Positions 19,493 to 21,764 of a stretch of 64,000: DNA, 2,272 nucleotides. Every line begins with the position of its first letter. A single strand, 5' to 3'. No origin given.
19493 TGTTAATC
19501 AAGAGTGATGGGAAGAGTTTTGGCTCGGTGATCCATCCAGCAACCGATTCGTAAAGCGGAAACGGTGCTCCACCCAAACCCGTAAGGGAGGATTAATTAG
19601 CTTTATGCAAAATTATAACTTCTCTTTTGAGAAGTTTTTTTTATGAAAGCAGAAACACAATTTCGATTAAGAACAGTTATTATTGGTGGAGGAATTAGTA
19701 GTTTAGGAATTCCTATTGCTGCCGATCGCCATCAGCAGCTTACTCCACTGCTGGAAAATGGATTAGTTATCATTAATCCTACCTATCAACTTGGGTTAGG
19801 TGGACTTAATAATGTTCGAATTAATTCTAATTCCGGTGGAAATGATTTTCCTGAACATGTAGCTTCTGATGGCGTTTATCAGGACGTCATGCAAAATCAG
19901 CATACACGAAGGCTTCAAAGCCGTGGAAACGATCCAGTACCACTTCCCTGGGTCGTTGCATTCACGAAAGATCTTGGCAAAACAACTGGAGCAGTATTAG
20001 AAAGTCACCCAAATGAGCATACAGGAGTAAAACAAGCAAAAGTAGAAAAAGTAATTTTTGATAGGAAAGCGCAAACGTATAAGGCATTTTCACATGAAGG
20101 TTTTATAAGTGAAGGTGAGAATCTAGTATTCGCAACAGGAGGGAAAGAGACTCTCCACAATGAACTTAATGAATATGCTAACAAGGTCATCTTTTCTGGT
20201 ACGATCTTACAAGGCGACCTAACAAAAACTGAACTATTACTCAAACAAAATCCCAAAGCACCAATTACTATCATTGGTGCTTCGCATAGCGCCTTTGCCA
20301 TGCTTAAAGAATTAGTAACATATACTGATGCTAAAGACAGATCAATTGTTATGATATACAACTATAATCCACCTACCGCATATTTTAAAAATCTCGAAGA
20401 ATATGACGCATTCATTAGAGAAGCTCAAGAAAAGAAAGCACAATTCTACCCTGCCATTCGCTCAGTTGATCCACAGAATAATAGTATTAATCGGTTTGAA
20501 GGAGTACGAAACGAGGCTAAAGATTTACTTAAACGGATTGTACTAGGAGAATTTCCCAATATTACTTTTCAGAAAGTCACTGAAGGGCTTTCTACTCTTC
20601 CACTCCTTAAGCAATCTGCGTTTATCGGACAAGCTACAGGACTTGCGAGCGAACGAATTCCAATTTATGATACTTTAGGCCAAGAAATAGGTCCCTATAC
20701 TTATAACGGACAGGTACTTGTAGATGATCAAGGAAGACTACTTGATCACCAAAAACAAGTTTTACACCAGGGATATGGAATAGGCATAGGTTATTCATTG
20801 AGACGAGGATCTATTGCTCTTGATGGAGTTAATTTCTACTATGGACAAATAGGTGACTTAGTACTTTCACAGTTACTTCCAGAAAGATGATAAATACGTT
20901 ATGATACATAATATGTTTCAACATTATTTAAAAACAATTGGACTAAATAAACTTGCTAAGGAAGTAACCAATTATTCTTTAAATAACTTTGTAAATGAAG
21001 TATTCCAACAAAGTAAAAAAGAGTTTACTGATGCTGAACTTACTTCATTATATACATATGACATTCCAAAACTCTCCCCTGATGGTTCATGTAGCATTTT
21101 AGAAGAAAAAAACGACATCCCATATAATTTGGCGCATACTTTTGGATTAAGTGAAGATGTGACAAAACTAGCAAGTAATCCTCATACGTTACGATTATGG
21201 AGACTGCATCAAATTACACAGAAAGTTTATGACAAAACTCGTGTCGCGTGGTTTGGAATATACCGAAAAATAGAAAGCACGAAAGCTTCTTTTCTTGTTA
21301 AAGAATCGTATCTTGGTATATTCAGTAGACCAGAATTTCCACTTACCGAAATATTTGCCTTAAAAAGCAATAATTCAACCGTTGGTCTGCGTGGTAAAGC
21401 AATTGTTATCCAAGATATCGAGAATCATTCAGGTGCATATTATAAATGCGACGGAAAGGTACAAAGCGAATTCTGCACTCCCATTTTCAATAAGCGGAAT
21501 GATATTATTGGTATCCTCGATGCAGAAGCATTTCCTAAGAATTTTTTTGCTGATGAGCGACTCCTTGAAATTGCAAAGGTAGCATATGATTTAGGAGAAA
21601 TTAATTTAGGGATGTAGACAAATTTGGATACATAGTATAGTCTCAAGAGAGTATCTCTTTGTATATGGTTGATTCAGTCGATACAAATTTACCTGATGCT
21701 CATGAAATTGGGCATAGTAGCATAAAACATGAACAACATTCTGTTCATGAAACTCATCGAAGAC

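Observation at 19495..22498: SAM-I-controlled operon encoding a Cys-free flavoprotein-like protein, an fRMsr-like GAF protein and a His-rich protein.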

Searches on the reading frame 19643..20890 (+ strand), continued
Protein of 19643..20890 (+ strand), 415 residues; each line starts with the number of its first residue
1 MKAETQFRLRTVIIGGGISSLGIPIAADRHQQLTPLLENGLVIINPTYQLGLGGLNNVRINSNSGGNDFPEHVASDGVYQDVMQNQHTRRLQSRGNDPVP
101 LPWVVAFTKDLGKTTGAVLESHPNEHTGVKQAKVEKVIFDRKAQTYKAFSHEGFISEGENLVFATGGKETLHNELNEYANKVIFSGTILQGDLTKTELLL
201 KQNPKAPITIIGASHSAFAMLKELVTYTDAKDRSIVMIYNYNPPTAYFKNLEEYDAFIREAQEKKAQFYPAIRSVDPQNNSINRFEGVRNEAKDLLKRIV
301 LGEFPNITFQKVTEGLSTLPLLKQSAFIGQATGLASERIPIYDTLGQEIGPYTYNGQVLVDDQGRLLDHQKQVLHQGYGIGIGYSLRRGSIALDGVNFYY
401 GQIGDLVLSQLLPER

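Call 49: predict_structure(alignment_id=A2)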
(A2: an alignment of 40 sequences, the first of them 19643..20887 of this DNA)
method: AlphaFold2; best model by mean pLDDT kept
length: 415 residues; sequences in the alignment: 40
mean_pLDDT: 93.9   pTM: 0.91
mean pLDDT of the five models: 93.9, 92.7, 92.4, 92.4, 91.5
residues with pLDDT >= 90: 364; 70-90: 42; 50-70: 5; < 50: 4
segments of 3 or more residues with pLDDT < 50: 1-4
pLDDT, mean of each block of 10 residues (from residue 1): 60 98 98 97 97 91 95 98 98 96 97 98 96 98 97 97 97 96 97 95 95 94 87 85 91 97 93 91 92 94 94 92 97 96 98 95 97 98 88 91 97 80
secondary structure, 60 per line:
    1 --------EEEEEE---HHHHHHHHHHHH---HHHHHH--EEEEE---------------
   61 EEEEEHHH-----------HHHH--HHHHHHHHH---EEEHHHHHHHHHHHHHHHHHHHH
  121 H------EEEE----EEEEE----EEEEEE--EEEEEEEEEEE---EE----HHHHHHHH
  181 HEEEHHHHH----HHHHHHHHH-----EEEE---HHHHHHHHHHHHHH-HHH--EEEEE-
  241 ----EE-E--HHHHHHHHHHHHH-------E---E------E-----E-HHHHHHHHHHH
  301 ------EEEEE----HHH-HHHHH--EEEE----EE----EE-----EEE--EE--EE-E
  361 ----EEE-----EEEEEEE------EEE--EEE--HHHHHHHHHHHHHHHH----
elements in order: E9-14 H18-29 H33-38 E41-45 E61-65 H80-83 H86-94 E98-100 H101-121 E128-131 E136-140 E145-150 E153-163 H173-181 E182-184 H185-189 H194-202 E208-211 H215-228 E235-239 H251-263 H290-300 E307-311 H320-324 E327-330 E348-350 E365-367 E373-379 E386-388 E391-393 H396-411

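Call 53: fold_search(model_id=the predicted structure, library=pdb)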
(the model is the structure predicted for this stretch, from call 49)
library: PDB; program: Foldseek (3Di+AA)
matches with E <= 10: 1453; with E <= 0.001: 332
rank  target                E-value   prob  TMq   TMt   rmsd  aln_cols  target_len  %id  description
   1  7us3_A                1.3e-13  1.00  0.59  0.57   9.1       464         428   13  Structure of Putrescine N-hydroxylase Involved Complexed with NADP+ (released 2022-11-30)
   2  7us3_B                2.3e-13  1.00  0.58  0.57   8.9       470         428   13  Structure of Putrescine N-hydroxylase Involved Complexed with NADP+ (released 2022-11-30)
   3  6xbb_B                1.0e-12  1.00  0.57  0.56   8.9       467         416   12  Crystal structure of Streptomyces sviceus SsDesB in complex with NADP+ (released 2021-03-17)
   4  5miu_B                1.5e-12  1.00  0.48  0.45   8.8       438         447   12  G307E variant of Murine Apoptosis Inducing Factor (oxidized state) (released 2017-07-12)
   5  6xbb_A                1.6e-12  1.00  0.58  0.57   8.9       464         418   13  Crystal structure of Streptomyces sviceus SsDesB in complex with NADP+ (released 2021-03-17)
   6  6x0k_F                1.6e-12  1.00  0.54  0.52   9.6       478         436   14  Structure of dithionite-reduced SidA ornithine hydroxylase with the FAD "in" and complexed with L-ornithine (released 2020-08-05)
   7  6xbb_D                2.3e-12  1.00  0.58  0.58   9.0       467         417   12  Crystal structure of Streptomyces sviceus SsDesB in complex with NADP+ (released 2021-03-17)
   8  6xbb_H                2.6e-12  1.00  0.57  0.57   8.7       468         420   13  Crystal structure of Streptomyces sviceus SsDesB in complex with NADP+ (released 2021-03-17)
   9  4b64                  2.6e-12  1.00  0.55  0.52   9.7       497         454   13  A. fumigatus ornithine hydroxylase (SidA) bound to NADP and Lysine (released 2012-10-03)
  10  4b65                  3.1e-12  1.00  0.53  0.49   9.5       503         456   13  A. fumigatus ornithine hydroxylase (SidA), reduced state bound to NADP(H) (released 2012-10-03)
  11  6xbc_C                3.5e-12  1.00  0.59  0.59   9.5       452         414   11  Crystal structure of Streptomyces sviceus SsDesB (released 2021-03-17)
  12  3gd3_B                3.5e-12  1.00  0.40  0.36  12.8       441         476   10  Crystal structure of a naturally folded murine apoptosis inducing factor (released 2009-05-19)
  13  6x0j_D                4.0e-12  1.00  0.55  0.52   9.7       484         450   14  Structure of reduced SidA ornithine hydroxylase with the FAD "in" and complexed with NADP and L-ornithine (released 2020-08-05)
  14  4b67                  4.0e-12  1.00  0.55  0.51   9.8       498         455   13  A. fumigatus ornithine hydroxylase (SidA), re-oxidised state bound to NADP and ornithine (released 2012-10-03)
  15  7jvk_B                4.0e-12  1.00  0.50  0.47  10.3       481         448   12  Structure of the M101A variant of the SidA ornithine hydroxylase with the FAD in the "out" conformation (released 2020-12-02)
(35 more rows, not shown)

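Call 72: find_related_loci(query=A6, collection=metagenome_contigs, flank=5000)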
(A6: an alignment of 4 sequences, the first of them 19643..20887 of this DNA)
Query A6 (415 aa) in metagenome_contigs; peptide patterns used: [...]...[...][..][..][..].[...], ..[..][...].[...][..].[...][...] (x = any residue, [..] = any of these).
93 stretches matched a pattern, but none encodes a relative of the query by tblastn (E <= 1e-3).

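Call 79: list_cluster_members(proteins=[P0122, P0123, P0124, P0125, P0126, P0127, P0128, P0129, P0130, P0131])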
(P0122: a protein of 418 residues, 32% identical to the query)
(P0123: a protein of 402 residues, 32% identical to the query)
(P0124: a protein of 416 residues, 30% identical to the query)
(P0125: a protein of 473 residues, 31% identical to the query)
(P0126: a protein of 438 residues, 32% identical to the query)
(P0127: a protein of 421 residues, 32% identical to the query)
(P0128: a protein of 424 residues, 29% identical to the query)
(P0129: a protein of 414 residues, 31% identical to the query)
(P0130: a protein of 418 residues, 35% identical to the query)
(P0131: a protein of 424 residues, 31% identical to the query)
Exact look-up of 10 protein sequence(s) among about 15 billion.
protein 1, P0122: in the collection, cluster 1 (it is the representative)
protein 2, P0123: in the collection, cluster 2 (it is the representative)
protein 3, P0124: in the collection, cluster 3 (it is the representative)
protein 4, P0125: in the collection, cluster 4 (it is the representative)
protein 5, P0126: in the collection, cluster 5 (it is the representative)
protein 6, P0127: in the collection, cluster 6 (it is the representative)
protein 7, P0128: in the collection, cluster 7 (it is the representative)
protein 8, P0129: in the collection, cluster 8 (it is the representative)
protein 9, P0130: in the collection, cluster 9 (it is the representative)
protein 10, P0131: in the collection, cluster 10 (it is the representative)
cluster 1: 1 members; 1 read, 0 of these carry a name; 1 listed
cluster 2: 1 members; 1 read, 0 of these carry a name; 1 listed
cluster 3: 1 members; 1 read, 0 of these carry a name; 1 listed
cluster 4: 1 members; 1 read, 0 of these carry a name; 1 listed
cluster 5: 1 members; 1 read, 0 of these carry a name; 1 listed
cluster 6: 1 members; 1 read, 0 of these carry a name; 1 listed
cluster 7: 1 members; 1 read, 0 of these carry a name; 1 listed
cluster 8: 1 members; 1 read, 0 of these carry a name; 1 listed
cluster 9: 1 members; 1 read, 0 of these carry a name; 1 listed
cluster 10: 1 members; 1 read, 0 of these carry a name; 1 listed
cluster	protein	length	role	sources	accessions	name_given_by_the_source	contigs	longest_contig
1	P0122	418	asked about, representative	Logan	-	-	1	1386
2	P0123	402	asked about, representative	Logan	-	-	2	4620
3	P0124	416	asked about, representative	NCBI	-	-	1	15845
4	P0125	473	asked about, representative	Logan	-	-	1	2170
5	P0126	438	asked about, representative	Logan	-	-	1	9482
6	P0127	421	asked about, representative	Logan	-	-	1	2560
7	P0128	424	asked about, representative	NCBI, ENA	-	-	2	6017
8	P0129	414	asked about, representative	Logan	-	-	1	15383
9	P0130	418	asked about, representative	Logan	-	-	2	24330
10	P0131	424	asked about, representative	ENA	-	-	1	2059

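Call 101: search_protein_families(library=pfam, proteins=[P0169, P0187, P0262, P0150, P0153, P0202, P0125], max_evalue=0.001)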
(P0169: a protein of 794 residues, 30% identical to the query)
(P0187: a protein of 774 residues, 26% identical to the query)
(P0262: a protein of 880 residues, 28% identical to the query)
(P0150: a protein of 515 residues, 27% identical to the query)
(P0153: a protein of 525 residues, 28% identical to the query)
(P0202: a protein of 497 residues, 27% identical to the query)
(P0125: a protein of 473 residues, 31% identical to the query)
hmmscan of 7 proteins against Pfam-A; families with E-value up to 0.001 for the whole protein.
P0169 (794 aa): 2 families
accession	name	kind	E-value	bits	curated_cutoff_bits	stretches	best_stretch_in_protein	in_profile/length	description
PF02350.25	Epimerase_2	-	8.1e-75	252.3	30.6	1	36-353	13-345/347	UDP-N-acetylglucosamine 2-epimerase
PF07992.20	Pyr_redox_2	-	4.5e-05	23.5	26.1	1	366-604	3-168/291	Pyridine nucleotide-disulphide oxidoreductase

P0187 (774 aa): 6 families
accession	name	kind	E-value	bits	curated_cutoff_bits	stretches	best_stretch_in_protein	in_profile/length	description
PF02350.25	Epimerase_2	-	6.3e-70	236.2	30.6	1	37-356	11-347/347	UDP-N-acetylglucosamine 2-epimerase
PF07992.20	Pyr_redox_2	-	1.4e-10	41.5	26.1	1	364-580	1-162/291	Pyridine nucleotide-disulphide oxidoreductase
PF13738.12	Pyr_redox_3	-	9.7e-08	32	30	1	368-582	2-186/305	Pyridine nucleotide-disulphide oxidoreductase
PF03486.20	HI0933_like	-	8.7e-06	25.8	50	1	481-535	123-177/244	HI0933-like protein Rossmann domain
PF13434.12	Lys_Orn_oxgnase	-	1.4e-05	24.8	21.3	1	487-584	115-212/339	L-lysine 6-monooxygenase/L-ornithine 5-monooxygenase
PF05834.18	Lycopene_cycl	-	0.00017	21.2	23.4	1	365-525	1-145/380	Lycopene cyclase protein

P0262 (880 aa): 1 family
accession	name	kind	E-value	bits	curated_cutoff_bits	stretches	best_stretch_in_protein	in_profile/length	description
PF01041.23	DegT_DnrJ_EryC1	-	2.3e-63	215.1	19.8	1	492-837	9-355/360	DegT/DnrJ/EryC1/StrS aminotransferase family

P0150 (515 aa): 2 families
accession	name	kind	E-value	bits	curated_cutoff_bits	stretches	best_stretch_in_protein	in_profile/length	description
PF13434.12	Lys_Orn_oxgnase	-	1.1e-05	25.2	21.3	1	156-269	139-241/339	L-lysine 6-monooxygenase/L-ornithine 5-monooxygenase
PF07992.20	Pyr_redox_2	-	9.7e-05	22.4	26.1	0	14-223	5-154/291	Pyridine nucleotide-disulphide oxidoreductase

P0153 (525 aa): 2 families
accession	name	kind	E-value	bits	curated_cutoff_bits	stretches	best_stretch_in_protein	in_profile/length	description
PF07992.20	Pyr_redox_2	-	3.4e-07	30.4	26.1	1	11-387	5-272/291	Pyridine nucleotide-disulphide oxidoreductase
PF01266.30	DAO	-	0.00058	19.9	27.9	1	127-250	165-295/353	FAD dependent oxidoreductase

P0202 (497 aa): 0 families

P0125 (473 aa): 2 families
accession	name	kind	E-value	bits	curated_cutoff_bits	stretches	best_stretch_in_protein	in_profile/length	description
PF07992.20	Pyr_redox_2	-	3.6e-08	33.6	26.1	1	12-381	4-274/291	Pyridine nucleotide-disulphide oxidoreductase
PF13738.12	Pyr_redox_3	-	2e-06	27.7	30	0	13-47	2-36/305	Pyridine nucleotide-disulphide oxidoreductase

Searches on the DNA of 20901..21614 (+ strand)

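Call 46: search_rna_families(sources=[L016, L017, L018, L067, L019], threshold=evalue, max_evalue=0.01)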
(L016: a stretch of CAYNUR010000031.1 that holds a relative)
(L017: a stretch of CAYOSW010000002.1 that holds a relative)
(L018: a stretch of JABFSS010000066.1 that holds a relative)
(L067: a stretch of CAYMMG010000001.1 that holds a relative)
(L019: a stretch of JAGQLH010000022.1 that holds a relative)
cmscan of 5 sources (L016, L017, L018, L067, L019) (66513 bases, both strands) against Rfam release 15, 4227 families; matches with E-value up to 0.01: 4.
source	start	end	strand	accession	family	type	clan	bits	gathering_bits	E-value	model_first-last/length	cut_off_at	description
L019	193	263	-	RF00005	tRNA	Gene; tRNA;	CL00001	65.2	29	6.9e-12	1-71/71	no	tRNA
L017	6433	6534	+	RF00162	SAM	Cis-reg; riboswitch;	CL00012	45.1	44.4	4.7e-07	1-108/108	no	SAM riboswitch aptamer (S box leader)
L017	5702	5811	+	RF00162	SAM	Cis-reg; riboswitch;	CL00012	43.6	44.4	1.3e-06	1-108/108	no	SAM riboswitch aptamer (S box leader)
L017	6578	6688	+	RF00162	SAM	Cis-reg; riboswitch;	CL00012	39.6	44.4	1.8e-05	1-108/108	no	SAM riboswitch aptamer (S box leader)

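Call 75: search_rna_families(sources=[L094, L099, L100, L013, L015, L097, L098, L101, L093], threshold=evalue, max_evalue=0.01)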
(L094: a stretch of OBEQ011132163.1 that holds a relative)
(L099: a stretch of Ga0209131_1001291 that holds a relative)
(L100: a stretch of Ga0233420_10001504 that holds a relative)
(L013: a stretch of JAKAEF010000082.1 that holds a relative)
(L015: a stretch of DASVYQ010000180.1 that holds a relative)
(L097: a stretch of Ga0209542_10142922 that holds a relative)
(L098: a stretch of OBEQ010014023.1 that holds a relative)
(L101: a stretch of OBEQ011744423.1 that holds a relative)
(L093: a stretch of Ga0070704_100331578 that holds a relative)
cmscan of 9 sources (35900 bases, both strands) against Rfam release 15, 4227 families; matches with E-value up to 0.01: 6.
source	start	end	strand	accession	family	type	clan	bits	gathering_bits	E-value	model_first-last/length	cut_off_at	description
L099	6984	7265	+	RF00230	T-box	Cis-reg; leader;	-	80.9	93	3.6e-16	1-219/219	no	T-box leader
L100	2593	2664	+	RF00005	tRNA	Gene; tRNA;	CL00001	68.1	29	5.7e-13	1-71/71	no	tRNA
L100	7022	7093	+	RF00005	tRNA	Gene; tRNA;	CL00001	61.3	29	4.3e-11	1-71/71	no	tRNA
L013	584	688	+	RF00162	SAM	Cis-reg; riboswitch;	CL00012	59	44.4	2.3e-11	1-108/108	no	SAM riboswitch aptamer (S box leader)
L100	7098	7184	+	RF00005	tRNA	Gene; tRNA;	CL00001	55.9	29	1.3e-09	1-71/71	no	tRNA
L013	4390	4478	-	RF00162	SAM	Cis-reg; riboswitch;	CL00012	53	44.4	1.3e-09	1-108/108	no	SAM riboswitch aptamer (S box leader)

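Call 84: search_rna_families(sources=[L173, L174, L176], threshold=evalue, max_evalue=0.01)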
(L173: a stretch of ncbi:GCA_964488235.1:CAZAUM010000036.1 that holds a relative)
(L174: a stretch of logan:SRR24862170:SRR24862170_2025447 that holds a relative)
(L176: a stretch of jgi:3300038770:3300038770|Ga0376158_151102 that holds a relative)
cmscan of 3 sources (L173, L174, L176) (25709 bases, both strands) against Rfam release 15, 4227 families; matches with E-value up to 0.01: 3.
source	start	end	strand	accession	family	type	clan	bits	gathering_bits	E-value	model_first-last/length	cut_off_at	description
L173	848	930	+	RF00005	tRNA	Gene; tRNA;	CL00001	58.3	29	2.1e-10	1-71/71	no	tRNA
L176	730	830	+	RF00162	SAM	Cis-reg; riboswitch;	CL00012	44.5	44.4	2.7e-07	1-108/108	no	SAM riboswitch aptamer (S box leader)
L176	7847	7938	-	RF00162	SAM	Cis-reg; riboswitch;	CL00012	44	44.4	3.8e-07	1-108/108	no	SAM riboswitch aptamer (S box leader)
